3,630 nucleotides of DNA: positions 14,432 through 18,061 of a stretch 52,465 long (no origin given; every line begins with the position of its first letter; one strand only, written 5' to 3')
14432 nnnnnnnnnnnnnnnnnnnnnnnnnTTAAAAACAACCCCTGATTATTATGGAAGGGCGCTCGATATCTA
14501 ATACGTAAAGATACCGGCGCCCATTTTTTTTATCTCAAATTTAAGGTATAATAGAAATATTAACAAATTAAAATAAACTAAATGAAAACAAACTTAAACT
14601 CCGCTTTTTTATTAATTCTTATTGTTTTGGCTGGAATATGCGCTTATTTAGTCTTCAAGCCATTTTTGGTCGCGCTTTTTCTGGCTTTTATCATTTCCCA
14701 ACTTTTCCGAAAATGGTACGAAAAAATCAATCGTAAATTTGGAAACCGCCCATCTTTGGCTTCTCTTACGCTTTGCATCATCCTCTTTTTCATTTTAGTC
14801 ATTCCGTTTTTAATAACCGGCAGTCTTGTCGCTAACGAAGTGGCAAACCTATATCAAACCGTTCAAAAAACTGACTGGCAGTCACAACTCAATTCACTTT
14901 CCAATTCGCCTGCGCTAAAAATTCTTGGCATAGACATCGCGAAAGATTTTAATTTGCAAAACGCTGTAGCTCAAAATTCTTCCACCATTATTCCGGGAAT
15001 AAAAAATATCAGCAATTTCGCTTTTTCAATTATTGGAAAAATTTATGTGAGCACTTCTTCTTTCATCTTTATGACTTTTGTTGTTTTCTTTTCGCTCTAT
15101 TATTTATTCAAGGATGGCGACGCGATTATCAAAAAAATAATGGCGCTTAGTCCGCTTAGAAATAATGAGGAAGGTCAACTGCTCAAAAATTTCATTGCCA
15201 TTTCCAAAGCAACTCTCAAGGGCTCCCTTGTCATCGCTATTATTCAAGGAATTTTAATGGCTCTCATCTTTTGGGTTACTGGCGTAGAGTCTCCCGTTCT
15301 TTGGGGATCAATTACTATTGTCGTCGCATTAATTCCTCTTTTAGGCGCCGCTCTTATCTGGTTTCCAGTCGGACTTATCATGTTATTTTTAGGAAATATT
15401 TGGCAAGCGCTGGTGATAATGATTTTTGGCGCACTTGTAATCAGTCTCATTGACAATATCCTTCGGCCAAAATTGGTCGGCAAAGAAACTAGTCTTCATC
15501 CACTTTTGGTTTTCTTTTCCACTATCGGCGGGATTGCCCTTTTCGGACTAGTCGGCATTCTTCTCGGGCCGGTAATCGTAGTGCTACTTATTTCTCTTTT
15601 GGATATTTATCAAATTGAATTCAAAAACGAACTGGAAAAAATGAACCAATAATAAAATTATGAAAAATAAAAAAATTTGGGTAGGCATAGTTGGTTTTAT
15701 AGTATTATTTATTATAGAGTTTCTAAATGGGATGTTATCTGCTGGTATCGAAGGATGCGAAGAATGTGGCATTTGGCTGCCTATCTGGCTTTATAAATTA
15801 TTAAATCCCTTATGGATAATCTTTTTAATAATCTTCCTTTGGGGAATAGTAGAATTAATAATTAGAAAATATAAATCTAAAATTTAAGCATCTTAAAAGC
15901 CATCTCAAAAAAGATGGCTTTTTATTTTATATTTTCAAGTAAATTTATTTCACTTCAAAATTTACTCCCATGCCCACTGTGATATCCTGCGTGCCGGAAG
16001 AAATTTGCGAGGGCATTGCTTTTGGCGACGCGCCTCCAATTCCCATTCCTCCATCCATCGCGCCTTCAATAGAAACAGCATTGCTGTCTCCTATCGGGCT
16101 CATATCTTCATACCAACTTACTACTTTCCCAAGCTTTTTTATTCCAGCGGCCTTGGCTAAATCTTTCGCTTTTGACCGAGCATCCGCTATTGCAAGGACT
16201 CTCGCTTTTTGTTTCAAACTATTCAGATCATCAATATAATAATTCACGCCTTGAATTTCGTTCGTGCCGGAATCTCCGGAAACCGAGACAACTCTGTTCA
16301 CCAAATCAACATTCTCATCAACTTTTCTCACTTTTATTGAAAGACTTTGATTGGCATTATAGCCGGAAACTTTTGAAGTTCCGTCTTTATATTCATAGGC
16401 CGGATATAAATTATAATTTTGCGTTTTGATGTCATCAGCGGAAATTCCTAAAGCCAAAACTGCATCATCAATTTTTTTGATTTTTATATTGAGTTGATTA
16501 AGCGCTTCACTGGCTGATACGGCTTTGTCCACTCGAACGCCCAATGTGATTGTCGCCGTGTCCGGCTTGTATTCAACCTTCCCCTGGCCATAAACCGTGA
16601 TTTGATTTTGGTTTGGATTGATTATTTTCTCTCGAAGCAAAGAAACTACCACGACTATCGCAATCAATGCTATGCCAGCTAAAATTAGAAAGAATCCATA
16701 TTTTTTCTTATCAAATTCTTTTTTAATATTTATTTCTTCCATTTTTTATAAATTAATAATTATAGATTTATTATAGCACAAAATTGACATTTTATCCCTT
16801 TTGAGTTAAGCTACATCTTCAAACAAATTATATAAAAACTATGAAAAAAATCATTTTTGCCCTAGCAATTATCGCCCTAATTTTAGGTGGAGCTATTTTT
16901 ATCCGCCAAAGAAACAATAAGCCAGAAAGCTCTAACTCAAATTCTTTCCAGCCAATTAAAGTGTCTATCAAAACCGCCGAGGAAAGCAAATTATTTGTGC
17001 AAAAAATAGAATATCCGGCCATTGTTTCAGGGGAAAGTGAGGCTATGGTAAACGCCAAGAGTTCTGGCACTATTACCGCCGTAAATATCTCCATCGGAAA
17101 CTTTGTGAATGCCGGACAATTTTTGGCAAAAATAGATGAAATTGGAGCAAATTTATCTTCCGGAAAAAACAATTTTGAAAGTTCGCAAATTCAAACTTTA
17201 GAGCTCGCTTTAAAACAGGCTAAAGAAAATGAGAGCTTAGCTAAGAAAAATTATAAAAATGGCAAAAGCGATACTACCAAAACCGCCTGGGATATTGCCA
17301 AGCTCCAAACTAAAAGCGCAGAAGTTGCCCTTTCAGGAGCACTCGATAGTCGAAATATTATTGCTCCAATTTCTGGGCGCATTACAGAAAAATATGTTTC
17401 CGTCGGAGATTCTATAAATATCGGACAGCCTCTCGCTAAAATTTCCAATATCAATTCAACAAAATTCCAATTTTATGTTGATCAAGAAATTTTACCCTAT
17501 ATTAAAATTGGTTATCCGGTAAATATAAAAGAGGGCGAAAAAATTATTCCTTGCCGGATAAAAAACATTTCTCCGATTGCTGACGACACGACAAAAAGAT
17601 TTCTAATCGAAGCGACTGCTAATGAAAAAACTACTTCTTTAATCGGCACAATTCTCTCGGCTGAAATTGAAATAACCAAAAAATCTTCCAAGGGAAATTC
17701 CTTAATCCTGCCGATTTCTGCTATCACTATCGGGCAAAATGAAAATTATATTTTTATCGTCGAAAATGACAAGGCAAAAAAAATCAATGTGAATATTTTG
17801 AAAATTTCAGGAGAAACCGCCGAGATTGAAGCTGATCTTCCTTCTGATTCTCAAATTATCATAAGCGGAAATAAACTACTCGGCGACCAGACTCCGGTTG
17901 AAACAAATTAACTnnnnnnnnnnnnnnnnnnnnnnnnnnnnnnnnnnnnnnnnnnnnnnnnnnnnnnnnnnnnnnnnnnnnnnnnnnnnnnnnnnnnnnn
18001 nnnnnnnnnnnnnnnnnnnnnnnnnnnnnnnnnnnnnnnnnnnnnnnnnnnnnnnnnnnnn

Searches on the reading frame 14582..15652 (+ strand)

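Call 64: search_protein_families(library=pfam, proteins=[window:14582-15652:+], max_evalue=0.00001)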
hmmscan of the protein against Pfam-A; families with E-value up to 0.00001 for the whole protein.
window:14582-15652:+ (356 aa): 1 family
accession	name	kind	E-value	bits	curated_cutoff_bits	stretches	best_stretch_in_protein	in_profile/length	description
PF01594.21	AI-2E_transport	-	4e-53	181.2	34.3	1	9-343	2-326/327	AI-2E family transporter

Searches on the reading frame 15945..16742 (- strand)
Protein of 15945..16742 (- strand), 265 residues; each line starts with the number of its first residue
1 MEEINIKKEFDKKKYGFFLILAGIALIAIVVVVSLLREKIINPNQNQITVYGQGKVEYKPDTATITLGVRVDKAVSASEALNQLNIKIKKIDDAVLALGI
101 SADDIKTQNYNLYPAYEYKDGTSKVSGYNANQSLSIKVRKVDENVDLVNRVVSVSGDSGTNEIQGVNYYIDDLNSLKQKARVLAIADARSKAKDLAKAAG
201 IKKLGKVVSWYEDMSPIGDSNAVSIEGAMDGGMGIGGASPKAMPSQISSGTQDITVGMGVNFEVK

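Call 64: search_protein_families(library=pfam, proteins=[window:15945-16742:-], max_evalue=0.00001)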
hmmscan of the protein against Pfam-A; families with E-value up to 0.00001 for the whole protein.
window:15945-16742:- (265 aa): 1 family
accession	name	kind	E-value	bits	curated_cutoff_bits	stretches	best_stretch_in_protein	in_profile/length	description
PF04402.19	SIMPL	-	5.7e-42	144.7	25.2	1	48-262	1-205/205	Protein of unknown function (DUF541)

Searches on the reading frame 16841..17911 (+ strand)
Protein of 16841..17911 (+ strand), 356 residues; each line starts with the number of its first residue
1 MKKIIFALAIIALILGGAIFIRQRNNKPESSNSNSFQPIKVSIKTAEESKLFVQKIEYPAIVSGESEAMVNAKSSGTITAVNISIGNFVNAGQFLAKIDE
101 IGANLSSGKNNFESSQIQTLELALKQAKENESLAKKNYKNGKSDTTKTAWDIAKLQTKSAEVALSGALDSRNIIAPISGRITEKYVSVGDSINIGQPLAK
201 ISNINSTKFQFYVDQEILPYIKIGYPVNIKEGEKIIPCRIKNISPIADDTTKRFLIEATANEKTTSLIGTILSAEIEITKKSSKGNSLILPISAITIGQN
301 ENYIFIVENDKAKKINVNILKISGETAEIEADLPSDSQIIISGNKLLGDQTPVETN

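Call 64: search_protein_families(library=pfam, proteins=[window:16841-17911:+], max_evalue=0.00001)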
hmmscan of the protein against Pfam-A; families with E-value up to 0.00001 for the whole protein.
window:16841-17911:+ (356 aa): 4 families
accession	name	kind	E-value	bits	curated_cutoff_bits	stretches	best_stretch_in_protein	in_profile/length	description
PF13437.12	HlyD_3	-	4.1e-16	60.1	22.2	1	173-263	2-96/106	HlyD family secretion protein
PF16576.10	HlyD_D23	-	7.6e-11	42.1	30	1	67-253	19-194/214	Barrel-sandwich domain of CusB or HlyD membrane-fusion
PF13533.13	Biotin_lipoyl_2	-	3.9e-09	36.6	29.8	0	70-99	3-32/32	Biotin-lipoyl like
PF00364.28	Biotin_lipoyl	-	2.4e-06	27.7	22.1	0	68-98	43-73/73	Biotin-requiring enzyme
